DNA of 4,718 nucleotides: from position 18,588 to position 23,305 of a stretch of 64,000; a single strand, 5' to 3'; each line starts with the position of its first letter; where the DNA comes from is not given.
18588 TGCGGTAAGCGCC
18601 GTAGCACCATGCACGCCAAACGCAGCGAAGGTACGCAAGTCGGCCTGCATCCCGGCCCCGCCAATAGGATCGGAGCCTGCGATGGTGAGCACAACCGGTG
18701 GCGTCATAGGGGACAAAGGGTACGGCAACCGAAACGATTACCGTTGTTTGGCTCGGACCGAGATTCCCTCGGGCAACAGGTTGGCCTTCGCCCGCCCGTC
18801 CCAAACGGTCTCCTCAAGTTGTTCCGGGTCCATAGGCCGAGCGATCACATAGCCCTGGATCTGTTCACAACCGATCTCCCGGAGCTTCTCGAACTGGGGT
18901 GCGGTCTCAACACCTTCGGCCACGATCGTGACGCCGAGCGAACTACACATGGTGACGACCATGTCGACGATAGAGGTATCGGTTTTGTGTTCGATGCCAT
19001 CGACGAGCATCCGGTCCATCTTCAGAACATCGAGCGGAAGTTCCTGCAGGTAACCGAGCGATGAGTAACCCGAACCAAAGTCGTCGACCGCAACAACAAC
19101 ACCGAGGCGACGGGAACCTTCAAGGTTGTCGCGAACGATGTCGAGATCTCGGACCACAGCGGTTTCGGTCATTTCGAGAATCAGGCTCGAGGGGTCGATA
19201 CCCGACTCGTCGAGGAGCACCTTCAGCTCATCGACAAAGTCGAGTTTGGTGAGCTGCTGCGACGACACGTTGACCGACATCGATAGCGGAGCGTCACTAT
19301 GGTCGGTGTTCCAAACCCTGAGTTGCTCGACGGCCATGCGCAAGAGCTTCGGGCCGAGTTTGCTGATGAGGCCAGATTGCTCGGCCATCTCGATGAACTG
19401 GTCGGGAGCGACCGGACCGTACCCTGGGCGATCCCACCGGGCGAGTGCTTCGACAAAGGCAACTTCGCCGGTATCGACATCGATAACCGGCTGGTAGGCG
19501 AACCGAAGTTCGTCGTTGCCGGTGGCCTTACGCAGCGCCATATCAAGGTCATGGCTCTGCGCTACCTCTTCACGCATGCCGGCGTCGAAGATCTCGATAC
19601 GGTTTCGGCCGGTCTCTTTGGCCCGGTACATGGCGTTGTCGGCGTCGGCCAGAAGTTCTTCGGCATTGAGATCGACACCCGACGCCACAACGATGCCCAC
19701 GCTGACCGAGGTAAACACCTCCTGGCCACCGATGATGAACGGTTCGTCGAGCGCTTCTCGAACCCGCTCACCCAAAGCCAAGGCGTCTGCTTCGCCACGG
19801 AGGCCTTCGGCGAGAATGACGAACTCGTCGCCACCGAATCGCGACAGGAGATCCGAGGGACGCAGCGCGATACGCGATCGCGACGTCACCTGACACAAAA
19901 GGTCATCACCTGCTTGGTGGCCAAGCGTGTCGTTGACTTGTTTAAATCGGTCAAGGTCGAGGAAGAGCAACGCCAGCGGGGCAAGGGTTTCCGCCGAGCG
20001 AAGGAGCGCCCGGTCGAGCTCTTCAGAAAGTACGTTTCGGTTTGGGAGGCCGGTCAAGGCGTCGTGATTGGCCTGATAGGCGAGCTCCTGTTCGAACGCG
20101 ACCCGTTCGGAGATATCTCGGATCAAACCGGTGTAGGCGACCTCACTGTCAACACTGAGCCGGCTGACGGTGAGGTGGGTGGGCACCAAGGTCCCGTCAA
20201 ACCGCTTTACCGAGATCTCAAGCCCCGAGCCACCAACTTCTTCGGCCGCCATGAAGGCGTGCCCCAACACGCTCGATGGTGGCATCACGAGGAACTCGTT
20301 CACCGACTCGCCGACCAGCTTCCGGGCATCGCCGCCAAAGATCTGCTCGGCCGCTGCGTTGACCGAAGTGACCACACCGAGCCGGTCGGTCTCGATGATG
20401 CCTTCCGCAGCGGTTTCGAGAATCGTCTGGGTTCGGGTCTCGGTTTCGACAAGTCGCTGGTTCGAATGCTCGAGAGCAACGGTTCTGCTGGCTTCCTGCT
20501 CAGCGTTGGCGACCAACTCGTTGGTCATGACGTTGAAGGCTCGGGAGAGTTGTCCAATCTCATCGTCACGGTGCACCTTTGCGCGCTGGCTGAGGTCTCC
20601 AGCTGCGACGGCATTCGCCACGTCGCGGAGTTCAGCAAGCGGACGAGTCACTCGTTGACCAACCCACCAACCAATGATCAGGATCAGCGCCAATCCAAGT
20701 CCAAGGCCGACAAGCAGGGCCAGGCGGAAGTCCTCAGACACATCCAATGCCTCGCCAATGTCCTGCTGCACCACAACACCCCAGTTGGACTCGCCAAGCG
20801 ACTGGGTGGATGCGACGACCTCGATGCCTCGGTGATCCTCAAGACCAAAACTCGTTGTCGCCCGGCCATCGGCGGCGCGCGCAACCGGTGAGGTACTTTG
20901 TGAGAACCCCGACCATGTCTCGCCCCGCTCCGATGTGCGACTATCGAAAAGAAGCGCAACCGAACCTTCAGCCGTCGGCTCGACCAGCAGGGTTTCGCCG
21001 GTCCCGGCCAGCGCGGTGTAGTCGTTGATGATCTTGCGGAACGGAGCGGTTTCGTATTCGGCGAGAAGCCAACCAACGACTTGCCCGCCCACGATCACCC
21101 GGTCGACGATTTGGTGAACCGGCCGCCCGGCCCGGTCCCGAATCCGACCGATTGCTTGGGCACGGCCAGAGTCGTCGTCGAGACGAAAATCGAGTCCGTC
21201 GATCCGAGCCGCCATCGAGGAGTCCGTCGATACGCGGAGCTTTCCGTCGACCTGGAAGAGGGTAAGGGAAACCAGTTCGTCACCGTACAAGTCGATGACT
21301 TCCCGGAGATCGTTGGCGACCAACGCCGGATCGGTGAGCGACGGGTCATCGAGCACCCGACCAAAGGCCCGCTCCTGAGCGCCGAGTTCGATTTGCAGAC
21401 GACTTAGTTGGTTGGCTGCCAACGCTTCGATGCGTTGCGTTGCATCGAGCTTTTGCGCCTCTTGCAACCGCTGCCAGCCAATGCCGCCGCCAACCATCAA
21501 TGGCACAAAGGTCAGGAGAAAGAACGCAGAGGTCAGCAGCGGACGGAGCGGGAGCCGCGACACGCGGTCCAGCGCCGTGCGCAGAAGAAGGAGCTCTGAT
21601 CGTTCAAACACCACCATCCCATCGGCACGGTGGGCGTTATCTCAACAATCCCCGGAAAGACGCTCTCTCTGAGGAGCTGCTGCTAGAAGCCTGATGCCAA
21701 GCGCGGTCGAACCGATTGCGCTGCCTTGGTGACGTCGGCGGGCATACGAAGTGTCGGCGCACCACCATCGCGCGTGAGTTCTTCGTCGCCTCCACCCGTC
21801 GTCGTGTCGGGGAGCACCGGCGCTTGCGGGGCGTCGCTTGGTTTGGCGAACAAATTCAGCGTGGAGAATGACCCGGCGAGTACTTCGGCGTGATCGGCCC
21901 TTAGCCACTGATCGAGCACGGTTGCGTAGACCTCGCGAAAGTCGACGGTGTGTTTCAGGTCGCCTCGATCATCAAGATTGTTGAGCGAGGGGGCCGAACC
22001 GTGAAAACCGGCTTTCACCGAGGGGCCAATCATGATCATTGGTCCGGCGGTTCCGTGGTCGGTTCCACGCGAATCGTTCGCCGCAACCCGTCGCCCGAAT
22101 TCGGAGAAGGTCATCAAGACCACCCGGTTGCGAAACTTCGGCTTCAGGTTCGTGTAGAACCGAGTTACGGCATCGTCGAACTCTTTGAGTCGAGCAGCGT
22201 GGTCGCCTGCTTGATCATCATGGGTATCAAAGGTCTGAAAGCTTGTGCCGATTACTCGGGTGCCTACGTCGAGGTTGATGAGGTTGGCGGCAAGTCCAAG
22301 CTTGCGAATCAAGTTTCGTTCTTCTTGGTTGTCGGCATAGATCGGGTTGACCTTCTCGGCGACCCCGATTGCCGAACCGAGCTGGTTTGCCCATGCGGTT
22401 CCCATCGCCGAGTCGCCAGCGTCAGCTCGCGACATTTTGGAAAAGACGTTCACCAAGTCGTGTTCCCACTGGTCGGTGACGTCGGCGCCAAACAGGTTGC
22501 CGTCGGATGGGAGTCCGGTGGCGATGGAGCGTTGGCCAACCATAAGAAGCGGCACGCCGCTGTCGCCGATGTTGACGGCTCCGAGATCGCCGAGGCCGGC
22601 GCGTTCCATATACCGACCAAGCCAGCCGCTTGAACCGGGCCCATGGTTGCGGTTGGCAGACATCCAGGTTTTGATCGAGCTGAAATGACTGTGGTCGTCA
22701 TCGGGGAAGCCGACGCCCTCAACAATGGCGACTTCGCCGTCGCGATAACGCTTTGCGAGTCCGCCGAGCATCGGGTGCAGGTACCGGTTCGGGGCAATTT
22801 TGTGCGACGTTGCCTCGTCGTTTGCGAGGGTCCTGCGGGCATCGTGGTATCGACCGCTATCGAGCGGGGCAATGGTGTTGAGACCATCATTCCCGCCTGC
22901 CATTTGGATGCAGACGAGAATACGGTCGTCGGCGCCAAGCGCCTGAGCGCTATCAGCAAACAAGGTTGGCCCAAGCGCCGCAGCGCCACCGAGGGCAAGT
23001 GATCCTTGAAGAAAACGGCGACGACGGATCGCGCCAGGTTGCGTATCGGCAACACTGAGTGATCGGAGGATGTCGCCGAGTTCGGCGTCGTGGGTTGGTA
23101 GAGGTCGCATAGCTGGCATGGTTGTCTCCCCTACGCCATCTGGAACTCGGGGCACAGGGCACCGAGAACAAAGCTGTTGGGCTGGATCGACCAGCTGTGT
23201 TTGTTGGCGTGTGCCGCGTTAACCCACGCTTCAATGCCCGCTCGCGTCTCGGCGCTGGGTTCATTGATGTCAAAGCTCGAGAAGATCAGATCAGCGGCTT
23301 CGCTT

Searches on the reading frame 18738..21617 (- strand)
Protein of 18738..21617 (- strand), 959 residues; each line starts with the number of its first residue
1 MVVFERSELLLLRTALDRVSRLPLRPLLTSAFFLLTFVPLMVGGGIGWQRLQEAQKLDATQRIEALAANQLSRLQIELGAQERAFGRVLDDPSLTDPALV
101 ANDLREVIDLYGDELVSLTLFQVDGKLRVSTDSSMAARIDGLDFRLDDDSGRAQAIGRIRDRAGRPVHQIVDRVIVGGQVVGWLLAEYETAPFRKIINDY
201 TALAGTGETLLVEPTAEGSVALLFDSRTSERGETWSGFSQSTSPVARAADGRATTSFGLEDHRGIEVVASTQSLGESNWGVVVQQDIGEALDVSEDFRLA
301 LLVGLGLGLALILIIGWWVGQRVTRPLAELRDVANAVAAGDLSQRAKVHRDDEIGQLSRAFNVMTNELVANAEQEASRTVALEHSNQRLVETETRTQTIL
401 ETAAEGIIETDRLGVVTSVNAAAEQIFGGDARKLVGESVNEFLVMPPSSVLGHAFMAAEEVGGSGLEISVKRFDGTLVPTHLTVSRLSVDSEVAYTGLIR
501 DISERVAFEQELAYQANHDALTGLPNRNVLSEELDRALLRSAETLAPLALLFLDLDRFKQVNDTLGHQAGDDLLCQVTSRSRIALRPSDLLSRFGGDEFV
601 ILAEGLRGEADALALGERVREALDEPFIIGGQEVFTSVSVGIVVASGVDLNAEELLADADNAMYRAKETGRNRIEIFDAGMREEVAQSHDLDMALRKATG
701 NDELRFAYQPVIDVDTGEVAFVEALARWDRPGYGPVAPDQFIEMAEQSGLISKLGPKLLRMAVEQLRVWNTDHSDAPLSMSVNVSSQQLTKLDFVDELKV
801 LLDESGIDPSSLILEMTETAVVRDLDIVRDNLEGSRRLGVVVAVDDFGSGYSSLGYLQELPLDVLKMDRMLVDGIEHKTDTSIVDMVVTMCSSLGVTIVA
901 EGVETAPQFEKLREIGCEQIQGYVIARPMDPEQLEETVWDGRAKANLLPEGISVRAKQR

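Call 8: search_protein_families(library=pfam, proteins=[window:18738-21617:-], max_evalue=0.01)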
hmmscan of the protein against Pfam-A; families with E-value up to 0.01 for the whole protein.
window:18738-21617:- (959 aa): 8 families
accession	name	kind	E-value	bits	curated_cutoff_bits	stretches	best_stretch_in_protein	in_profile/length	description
PF00563.25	EAL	-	1.8e-66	224.3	31.3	1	694-928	3-236/236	EAL domain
PF00990.26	GGDEF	-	1.1e-43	149.2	23.8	1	516-673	1-161/161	Diguanylate cyclase, GGDEF domain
PF00672.30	HAMP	-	3e-17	63.1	25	1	318-369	1-52/53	HAMP domain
PF00989.32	PAS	-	6.3e-09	36.3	22.6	1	395-502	2-113/113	PAS fold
PF13426.13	PAS_9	-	1.2e-08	35.6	27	1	405-504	2-103/103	PAS domain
PF13188.13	PAS_8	-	3.3e-06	27.2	21.8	1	395-438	2-46/65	PAS domain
PF08448.16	PAS_4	-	8e-05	23.3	23.1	1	402-506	3-109/110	PAS fold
PF24820.1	Diguanyl_cycl_sensor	-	0.00032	21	28.1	1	401-490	3-99/109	Diguanylate cyclase-like sensor domain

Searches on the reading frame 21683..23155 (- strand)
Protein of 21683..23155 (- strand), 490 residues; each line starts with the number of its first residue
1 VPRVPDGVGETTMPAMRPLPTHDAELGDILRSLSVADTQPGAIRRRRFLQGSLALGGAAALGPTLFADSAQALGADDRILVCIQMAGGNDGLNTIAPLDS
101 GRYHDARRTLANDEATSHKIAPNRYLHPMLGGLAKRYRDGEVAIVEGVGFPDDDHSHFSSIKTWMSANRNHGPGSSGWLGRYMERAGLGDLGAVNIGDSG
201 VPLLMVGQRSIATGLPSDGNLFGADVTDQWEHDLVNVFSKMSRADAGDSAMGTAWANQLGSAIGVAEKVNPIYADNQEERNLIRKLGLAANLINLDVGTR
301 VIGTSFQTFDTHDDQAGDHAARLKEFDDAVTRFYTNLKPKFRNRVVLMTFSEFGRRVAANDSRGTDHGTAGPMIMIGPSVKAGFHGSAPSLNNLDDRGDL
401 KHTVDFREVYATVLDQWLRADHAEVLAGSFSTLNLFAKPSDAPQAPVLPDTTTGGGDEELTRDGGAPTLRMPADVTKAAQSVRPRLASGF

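Call 8: search_protein_families(library=pfam, proteins=[window:21683-23155:-], max_evalue=0.01)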
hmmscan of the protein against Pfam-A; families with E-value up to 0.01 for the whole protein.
window:21683-23155:- (490 aa): 2 families
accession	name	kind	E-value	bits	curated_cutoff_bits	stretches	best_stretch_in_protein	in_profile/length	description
PF07394.17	DUF1501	-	9.9e-22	78.1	27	1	267-425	213-385/390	Protein of unknown function (DUF1501)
PF10518.14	TAT_signal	-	0.0068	16.8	22.7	0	45-62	4-21/21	TAT (twin-arginine translocation) pathway signal sequence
